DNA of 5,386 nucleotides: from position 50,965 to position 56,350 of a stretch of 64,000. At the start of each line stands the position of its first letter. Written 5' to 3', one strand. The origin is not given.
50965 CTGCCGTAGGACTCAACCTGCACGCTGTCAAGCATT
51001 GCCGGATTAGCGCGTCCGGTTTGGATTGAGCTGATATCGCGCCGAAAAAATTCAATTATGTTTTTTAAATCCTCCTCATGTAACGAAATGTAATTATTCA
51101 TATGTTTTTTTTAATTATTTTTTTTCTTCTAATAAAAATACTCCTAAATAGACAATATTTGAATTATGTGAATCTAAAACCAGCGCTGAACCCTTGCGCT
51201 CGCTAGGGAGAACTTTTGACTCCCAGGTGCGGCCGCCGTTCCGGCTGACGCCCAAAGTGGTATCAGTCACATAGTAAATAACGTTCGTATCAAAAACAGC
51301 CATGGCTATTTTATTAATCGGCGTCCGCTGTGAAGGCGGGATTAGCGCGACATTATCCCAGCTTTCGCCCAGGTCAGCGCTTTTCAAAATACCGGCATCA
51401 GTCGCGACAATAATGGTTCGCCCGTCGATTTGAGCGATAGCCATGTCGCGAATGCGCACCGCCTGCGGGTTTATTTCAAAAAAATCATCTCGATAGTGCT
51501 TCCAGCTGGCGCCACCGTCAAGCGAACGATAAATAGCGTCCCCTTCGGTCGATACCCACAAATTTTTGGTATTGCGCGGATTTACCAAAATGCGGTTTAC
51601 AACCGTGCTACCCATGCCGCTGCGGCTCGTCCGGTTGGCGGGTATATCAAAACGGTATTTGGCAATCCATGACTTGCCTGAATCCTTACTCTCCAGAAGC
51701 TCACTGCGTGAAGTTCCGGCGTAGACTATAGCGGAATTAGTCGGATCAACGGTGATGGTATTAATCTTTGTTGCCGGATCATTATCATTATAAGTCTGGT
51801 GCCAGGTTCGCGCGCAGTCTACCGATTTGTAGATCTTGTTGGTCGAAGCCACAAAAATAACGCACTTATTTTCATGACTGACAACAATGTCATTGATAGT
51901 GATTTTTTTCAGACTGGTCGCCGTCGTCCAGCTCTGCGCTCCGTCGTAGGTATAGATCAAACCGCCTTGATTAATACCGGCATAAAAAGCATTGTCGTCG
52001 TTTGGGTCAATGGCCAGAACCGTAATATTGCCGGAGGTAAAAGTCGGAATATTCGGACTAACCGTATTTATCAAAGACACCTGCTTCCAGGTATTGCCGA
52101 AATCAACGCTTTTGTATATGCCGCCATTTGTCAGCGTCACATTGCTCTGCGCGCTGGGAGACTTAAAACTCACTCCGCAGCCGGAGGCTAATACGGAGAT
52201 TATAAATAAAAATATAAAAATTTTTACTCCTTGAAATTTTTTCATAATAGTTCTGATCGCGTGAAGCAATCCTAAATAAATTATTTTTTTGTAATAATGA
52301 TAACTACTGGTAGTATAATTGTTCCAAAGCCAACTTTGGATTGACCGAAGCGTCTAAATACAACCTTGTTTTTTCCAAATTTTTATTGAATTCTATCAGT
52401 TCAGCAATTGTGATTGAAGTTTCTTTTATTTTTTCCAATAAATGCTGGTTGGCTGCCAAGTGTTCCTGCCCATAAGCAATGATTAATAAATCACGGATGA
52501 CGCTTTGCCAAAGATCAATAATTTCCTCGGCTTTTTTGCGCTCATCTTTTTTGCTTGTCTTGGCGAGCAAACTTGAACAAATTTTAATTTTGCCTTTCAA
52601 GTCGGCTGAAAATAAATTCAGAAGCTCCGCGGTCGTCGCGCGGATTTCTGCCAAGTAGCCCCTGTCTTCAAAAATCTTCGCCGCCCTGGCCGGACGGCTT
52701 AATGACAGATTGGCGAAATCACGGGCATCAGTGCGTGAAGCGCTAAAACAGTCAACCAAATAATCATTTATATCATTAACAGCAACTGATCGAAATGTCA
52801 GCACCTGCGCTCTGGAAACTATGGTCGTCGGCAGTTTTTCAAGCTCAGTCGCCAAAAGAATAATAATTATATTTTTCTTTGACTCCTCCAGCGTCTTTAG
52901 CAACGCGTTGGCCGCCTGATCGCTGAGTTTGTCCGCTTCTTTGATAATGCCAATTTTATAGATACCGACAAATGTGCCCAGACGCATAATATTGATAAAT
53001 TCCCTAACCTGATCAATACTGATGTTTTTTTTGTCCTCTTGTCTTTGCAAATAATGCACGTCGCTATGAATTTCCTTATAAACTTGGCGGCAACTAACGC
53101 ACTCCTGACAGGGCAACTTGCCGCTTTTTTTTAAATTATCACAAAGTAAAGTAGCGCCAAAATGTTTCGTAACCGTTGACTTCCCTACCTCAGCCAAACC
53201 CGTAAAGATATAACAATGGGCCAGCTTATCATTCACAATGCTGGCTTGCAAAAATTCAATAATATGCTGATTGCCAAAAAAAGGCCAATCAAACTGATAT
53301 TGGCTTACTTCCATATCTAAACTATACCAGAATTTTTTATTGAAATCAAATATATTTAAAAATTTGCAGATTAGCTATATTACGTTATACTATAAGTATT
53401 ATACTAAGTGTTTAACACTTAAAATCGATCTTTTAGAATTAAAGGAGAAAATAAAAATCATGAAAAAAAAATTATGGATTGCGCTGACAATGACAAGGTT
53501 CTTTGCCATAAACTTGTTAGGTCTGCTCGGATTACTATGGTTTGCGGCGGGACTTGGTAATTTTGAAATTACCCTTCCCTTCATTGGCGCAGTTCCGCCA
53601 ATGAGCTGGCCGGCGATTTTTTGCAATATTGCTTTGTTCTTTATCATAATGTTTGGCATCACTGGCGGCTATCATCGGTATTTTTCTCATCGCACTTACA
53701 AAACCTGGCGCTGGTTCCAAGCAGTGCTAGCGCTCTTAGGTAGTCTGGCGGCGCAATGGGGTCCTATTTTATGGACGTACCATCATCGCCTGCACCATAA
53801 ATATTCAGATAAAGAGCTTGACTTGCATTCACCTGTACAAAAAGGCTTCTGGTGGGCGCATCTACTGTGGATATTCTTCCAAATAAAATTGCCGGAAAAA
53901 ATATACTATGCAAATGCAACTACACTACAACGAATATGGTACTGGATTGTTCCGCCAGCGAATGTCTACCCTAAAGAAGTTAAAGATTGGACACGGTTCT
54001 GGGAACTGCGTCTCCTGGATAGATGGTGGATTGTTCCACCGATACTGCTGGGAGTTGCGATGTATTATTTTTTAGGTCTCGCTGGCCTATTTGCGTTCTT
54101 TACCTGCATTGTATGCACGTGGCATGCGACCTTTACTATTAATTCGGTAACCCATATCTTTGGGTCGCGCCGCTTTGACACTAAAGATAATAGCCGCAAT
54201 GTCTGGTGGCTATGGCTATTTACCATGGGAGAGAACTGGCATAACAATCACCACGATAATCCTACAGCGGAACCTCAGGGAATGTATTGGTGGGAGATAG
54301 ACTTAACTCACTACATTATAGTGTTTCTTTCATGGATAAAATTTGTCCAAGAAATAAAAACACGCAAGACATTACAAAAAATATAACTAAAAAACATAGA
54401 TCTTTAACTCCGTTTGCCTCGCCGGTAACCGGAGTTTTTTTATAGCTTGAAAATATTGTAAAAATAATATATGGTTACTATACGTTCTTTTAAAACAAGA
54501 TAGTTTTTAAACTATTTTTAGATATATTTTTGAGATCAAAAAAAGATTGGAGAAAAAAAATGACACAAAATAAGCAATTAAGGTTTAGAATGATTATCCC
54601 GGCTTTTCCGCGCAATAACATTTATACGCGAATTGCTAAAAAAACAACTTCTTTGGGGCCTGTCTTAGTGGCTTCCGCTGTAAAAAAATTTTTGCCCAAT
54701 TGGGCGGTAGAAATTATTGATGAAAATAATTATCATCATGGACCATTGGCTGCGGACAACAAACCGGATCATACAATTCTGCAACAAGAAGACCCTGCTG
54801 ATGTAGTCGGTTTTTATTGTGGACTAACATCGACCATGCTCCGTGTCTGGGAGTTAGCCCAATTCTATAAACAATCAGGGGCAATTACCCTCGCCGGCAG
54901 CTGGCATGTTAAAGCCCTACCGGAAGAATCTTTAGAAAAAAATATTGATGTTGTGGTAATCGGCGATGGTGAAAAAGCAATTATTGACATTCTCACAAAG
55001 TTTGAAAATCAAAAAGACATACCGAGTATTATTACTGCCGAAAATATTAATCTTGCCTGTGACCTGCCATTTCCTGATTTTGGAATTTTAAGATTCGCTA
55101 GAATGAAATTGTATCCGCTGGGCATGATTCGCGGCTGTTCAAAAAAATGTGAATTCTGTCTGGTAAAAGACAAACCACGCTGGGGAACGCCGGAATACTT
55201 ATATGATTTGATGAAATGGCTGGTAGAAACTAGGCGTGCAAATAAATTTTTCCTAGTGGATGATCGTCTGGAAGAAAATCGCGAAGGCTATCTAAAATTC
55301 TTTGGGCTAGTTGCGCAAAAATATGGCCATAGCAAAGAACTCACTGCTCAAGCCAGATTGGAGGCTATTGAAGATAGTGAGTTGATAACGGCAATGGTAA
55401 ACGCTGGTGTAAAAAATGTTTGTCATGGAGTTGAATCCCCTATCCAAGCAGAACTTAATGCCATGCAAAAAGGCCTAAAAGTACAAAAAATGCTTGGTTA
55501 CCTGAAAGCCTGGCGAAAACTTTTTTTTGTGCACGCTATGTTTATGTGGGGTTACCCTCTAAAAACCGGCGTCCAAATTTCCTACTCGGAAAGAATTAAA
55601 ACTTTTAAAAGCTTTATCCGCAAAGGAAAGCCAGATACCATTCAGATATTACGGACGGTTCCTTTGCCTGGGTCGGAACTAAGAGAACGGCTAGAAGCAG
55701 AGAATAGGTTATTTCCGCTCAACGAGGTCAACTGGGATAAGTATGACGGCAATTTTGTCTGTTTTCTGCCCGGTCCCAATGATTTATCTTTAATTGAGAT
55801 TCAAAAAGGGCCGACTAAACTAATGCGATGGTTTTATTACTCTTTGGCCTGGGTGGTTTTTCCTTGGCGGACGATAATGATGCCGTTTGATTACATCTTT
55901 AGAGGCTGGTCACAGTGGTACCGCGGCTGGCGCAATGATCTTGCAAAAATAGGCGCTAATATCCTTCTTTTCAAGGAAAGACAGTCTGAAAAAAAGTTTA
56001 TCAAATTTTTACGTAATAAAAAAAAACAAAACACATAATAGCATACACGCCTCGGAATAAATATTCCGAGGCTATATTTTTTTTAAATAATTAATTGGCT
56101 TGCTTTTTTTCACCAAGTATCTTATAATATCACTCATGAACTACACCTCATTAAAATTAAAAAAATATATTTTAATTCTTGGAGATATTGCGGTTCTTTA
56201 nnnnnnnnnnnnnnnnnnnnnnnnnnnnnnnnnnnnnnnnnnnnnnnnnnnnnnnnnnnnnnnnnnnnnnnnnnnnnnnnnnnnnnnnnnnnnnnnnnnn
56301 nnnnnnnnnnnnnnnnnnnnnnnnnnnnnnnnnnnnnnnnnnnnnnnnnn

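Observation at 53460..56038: Membrane fatty-acid desaturase adjacent to a B12-binding radical SAM enzyme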

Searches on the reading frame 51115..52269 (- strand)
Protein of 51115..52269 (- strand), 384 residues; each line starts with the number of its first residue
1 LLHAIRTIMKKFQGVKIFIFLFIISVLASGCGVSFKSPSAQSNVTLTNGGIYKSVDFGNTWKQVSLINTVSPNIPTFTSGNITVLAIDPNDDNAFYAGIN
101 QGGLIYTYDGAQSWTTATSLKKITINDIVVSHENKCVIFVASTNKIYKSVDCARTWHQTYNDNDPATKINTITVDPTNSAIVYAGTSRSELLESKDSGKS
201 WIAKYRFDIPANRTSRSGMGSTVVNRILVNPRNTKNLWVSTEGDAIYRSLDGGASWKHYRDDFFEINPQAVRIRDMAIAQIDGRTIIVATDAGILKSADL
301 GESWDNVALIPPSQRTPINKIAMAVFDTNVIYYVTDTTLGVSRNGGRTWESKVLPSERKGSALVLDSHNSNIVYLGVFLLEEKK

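Call 3: search_protein_families(library=pfam, proteins=[window:51115-52269:-], max_evalue=0.01)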
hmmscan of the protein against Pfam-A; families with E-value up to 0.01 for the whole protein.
window:51115-52269:- (384 aa): 6 families
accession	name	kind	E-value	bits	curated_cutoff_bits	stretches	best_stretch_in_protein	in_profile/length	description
PF15902.12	Sortilin-Vps10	-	2.7e-19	69.7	33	2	105-202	4-110/446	Sortilin, neurotensin receptor 3,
PF14870.12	PSII_BNR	-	7.4e-12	45.6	27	2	234-354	28-142/303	Photosynthesis system II assembly factor YCF48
PF13088.12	BNR_2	-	8.9e-05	22.4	31.4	1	186-351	79-250/277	BNR repeat-like domain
PF02012.26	BNR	-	0.0012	18.9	27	0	247-257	1-11/12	BNR/Asp-box repeat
PF24814.1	WD40_Prp19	-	0.0058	16.1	320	1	78-189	5-114/281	Prp19 WD40 domain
PF15899.11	BNR_6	-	0.0062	16.9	27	0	51-64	1-14/14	BNR-Asp box repeat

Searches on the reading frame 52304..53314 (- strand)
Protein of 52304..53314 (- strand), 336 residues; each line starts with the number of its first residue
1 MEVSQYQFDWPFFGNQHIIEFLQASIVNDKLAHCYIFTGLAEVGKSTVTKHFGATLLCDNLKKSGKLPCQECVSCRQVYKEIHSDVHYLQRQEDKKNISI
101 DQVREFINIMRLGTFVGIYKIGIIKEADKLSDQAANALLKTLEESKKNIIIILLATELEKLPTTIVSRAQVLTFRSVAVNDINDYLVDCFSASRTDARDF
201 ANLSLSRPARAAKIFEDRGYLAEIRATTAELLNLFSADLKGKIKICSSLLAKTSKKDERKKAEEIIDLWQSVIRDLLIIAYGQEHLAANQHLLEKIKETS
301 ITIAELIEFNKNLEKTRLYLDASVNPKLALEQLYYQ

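Call 3: search_protein_families(library=pfam, proteins=[window:52304-53314:-], max_evalue=0.01)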
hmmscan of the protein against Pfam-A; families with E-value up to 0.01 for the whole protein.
window:52304-53314:- (336 aa): 4 families
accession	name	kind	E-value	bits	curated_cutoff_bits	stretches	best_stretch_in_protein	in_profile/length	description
PF13177.12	DNA_pol3_delta2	-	1.3e-43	149.2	27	1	15-177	2-160/161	DNA polymerase III, delta subunit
PF13401.12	AAA_22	-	3.4e-05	24.6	27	1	32-157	5-124/130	AAA domain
PF00004.35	AAA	-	0.0014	19.5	21.2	1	101-172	44-126/131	ATPase family associated with various cellular activities (AAA)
PF09115.15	DNApol3-delta_C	-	0.0043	17.9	21.7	1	251-333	29-111/117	DNA polymerase III, delta subunit, C terminal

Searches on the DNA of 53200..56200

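Call 66: search_rna_families(source=window, start=53200, end=56200, threshold=evalue, max_evalue=1)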
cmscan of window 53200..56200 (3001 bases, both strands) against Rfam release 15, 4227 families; matches with E-value up to 1: 0.
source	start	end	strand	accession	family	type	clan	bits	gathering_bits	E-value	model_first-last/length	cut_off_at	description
